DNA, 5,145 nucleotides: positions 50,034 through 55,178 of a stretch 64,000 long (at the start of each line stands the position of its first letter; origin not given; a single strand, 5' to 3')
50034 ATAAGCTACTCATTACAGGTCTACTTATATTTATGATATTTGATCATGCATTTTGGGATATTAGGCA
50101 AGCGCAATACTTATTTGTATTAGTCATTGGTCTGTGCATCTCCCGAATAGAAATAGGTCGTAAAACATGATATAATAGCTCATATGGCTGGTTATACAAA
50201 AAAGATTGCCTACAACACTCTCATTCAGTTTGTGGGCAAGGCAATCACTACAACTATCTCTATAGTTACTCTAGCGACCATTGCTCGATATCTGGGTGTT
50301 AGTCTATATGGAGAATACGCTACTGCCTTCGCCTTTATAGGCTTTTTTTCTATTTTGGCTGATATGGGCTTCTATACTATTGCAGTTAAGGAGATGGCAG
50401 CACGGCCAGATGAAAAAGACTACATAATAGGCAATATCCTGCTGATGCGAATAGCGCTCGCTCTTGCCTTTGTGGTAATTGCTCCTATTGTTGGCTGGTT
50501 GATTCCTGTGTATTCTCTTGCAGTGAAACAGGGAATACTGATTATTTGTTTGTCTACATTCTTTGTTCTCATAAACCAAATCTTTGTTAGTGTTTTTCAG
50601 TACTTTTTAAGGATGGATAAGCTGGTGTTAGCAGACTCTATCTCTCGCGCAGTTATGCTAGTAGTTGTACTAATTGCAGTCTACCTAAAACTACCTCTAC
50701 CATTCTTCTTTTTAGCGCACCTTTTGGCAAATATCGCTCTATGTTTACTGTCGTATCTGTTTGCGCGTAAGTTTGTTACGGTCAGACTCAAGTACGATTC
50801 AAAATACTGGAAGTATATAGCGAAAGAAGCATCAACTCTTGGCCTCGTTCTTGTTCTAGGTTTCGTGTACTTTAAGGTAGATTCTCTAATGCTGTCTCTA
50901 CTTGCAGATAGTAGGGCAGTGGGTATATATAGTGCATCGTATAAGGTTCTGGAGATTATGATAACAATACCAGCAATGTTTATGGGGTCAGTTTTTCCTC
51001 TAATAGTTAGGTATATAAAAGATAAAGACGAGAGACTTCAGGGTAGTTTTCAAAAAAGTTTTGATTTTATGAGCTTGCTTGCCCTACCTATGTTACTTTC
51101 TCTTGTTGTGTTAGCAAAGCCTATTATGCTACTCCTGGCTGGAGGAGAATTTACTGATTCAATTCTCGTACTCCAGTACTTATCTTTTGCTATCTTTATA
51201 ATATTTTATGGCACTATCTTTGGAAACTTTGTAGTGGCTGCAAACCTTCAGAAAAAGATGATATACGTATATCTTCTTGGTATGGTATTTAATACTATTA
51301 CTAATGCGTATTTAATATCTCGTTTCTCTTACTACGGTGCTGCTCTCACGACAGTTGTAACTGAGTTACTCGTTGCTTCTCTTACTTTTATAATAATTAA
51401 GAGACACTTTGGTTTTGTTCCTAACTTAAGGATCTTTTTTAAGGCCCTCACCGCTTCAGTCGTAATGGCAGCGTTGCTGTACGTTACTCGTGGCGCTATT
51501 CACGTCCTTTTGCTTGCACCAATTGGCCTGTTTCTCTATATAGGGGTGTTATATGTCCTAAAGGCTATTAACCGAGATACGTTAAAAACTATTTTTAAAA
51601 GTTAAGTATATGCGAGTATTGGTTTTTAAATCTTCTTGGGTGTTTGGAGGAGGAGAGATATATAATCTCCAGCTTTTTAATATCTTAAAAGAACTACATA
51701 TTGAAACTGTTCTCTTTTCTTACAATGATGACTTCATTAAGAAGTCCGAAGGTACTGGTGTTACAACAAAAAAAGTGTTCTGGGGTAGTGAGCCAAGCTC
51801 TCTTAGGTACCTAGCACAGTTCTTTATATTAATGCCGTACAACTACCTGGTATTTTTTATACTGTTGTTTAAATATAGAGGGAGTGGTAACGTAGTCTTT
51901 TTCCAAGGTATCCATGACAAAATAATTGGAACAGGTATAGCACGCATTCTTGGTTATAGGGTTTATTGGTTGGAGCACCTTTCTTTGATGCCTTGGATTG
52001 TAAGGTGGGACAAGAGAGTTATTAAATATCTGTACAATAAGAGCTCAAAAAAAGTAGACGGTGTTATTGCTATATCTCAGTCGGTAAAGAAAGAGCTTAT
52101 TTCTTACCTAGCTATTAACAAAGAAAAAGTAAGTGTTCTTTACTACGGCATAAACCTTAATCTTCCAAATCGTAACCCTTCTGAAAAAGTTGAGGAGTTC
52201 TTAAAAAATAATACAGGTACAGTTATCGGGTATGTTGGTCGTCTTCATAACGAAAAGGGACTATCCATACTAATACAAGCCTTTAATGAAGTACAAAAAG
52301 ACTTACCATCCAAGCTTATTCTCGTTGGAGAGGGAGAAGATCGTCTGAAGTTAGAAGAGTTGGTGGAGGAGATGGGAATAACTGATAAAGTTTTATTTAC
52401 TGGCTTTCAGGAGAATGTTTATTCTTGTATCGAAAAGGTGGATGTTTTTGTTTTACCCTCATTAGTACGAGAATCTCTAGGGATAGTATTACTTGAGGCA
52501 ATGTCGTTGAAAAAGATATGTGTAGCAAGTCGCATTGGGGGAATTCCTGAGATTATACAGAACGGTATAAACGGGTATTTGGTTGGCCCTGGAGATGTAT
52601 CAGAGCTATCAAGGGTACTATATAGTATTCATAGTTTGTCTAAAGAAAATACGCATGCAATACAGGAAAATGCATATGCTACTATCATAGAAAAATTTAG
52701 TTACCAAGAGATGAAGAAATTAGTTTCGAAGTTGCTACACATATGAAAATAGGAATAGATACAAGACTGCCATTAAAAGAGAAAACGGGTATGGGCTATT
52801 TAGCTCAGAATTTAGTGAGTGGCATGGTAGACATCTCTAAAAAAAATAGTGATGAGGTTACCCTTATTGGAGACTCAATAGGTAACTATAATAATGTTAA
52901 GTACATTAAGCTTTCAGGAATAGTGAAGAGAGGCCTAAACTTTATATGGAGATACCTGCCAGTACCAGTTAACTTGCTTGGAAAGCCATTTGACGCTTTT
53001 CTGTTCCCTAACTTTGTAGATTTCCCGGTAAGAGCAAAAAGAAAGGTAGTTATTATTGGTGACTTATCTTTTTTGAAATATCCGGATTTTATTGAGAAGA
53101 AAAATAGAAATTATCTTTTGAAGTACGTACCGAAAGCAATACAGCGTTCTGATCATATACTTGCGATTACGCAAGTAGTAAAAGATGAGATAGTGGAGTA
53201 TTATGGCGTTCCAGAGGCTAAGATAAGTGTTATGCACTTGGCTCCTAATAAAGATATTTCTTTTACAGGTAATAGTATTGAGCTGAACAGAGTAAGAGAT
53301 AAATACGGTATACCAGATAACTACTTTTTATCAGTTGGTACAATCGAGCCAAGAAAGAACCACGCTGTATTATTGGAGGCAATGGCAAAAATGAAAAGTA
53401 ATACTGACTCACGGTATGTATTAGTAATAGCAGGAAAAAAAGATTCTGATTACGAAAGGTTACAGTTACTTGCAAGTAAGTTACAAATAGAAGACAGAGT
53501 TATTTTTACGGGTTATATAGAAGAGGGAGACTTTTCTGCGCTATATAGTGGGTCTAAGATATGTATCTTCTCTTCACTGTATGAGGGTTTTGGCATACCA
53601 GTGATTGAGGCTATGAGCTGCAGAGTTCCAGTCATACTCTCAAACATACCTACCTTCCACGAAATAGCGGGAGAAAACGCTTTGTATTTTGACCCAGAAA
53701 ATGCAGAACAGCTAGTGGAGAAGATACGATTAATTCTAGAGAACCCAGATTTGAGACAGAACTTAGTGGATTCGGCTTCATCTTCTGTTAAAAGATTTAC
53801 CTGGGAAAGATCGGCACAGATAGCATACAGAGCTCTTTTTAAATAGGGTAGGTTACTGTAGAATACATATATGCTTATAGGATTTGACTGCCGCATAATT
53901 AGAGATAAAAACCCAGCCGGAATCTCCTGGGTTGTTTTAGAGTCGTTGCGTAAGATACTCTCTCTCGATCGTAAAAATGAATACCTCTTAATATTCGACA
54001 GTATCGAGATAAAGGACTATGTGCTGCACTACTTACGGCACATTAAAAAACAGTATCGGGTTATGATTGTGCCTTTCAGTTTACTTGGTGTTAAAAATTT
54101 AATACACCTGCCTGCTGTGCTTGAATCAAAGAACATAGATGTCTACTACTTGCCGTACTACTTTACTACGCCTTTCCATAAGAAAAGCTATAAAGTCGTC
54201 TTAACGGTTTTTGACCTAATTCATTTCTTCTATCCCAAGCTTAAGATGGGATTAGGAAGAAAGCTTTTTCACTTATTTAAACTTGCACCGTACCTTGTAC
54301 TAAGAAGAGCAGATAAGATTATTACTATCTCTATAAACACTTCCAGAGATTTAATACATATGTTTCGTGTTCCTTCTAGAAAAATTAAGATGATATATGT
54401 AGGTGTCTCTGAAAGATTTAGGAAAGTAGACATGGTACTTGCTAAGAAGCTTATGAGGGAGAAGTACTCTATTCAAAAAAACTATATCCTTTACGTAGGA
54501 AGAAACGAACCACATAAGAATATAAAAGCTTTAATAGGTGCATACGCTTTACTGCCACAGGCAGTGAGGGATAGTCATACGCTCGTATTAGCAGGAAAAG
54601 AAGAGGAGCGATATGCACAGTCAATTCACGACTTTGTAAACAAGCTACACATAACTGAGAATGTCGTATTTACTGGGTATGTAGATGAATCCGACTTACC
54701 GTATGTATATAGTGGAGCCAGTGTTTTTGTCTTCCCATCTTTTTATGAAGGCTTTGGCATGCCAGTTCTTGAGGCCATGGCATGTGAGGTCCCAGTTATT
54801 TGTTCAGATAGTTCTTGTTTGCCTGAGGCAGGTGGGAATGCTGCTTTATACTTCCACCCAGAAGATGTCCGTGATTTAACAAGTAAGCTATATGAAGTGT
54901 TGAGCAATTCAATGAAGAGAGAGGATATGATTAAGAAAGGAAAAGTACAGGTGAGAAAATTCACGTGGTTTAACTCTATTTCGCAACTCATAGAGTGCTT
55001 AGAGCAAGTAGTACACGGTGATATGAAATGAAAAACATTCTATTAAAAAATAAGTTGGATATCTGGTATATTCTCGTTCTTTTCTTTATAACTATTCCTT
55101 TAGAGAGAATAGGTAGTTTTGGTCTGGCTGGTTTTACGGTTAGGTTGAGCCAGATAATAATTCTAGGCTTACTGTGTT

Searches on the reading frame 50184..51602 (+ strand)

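Call 37: search_protein_families(library=pfam, proteins=[window:50184-51602:+], max_evalue=0.0001)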
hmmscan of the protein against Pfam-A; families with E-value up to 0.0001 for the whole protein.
window:50184-51602:+ (473 aa): 2 families
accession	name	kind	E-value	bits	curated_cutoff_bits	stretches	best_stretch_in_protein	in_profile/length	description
PF01943.22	Polysacc_synt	-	1.5e-28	100.4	28.2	1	10-277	3-273/274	Polysaccharide biosynthesis protein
PF13440.11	Polysacc_synt_3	-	1.2e-19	71.1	23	1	33-327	2-292/293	Polysaccharide biosynthesis protein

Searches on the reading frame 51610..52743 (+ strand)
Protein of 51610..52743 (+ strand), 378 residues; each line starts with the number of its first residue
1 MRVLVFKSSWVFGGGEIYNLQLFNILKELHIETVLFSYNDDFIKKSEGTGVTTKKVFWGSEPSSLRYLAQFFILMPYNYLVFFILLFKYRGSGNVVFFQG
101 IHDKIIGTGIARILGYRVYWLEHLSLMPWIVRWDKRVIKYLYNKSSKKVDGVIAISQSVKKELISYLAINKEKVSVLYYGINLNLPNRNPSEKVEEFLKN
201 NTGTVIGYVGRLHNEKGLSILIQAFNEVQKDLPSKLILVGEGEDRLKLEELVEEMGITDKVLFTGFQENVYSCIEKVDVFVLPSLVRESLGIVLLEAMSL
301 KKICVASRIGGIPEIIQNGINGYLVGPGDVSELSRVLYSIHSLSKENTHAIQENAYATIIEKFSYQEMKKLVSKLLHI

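Call 37: search_protein_families(library=pfam, proteins=[window:51610-52743:+], max_evalue=0.0001)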
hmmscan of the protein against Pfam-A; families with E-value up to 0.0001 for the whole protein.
window:51610-52743:+ (378 aa): 3 families
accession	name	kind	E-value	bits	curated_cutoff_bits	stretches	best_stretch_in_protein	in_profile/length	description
PF00534.26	Glycos_transf_1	-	2.4e-39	135.1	26.4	1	194-356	6-170/172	Glycosyl transferases group 1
PF13692.12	Glyco_trans_1_4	-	5.2e-37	127.7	27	1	204-336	2-135/142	Glycosyl transferases group 1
PF13439.12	Glyco_transf_4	-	1.9e-10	41.5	28.5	1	13-184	2-169/170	Glycosyltransferase Family 4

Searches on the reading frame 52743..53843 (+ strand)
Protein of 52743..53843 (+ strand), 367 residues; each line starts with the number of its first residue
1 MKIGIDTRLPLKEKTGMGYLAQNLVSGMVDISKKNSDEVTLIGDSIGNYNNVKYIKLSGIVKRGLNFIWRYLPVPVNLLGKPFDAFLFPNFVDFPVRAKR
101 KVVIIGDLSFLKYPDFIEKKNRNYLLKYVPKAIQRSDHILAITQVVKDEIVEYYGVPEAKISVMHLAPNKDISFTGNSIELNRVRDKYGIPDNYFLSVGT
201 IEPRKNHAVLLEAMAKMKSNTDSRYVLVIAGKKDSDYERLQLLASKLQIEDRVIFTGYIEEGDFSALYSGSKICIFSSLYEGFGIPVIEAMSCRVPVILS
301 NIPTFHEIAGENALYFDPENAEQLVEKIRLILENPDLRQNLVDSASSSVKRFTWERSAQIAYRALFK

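Call 37: search_protein_families(library=pfam, proteins=[window:52743-53843:+], max_evalue=0.0001)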
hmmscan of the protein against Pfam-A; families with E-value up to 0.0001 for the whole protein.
window:52743-53843:+ (367 aa): 5 families
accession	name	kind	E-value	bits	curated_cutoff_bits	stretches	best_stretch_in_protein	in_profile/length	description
PF00534.26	Glycos_transf_1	-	1.8e-44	151.7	26.4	1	187-345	8-169/172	Glycosyl transferases group 1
PF13692.12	Glyco_trans_1_4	-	2.8e-31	109.1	27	1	194-334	3-142/142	Glycosyl transferases group 1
PF20706.3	GT4-conflict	-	2e-09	37.4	26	1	134-356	145-380/385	Family 4 Glycosyltransferase in conflict systems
PF13524.12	Glyco_trans_1_2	-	4.3e-09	36.9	25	1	223-358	13-139/144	Glycosyl transferase-like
PF13439.12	Glyco_transf_4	-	1.5e-06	28.8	28.5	1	113-165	111-163/170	Glycosyltransferase Family 4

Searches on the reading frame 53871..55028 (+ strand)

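Call 37: search_protein_families(library=pfam, proteins=[window:53871-55028:+], max_evalue=0.0001)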
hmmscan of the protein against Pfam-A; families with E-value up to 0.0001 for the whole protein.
window:53871-55028:+ (386 aa): 5 families
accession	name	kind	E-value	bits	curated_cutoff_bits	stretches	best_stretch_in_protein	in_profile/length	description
PF00534.26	Glycos_transf_1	-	7.4e-38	130.2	26.4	1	196-358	6-170/172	Glycosyl transferases group 1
PF13692.12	Glyco_trans_1_4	-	1.2e-29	103.9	27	1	204-346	2-142/142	Glycosyl transferases group 1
PF20706.3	GT4-conflict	-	5.9e-13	49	26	1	196-317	190-316/385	Family 4 Glycosyltransferase in conflict systems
PF13439.12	Glyco_transf_4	-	3.2e-08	34.2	28.5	1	60-180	44-167/170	Glycosyltransferase Family 4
PF13524.12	Glyco_trans_1_2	-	7.5e-08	32.9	25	1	237-371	16-140/144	Glycosyl transferase-like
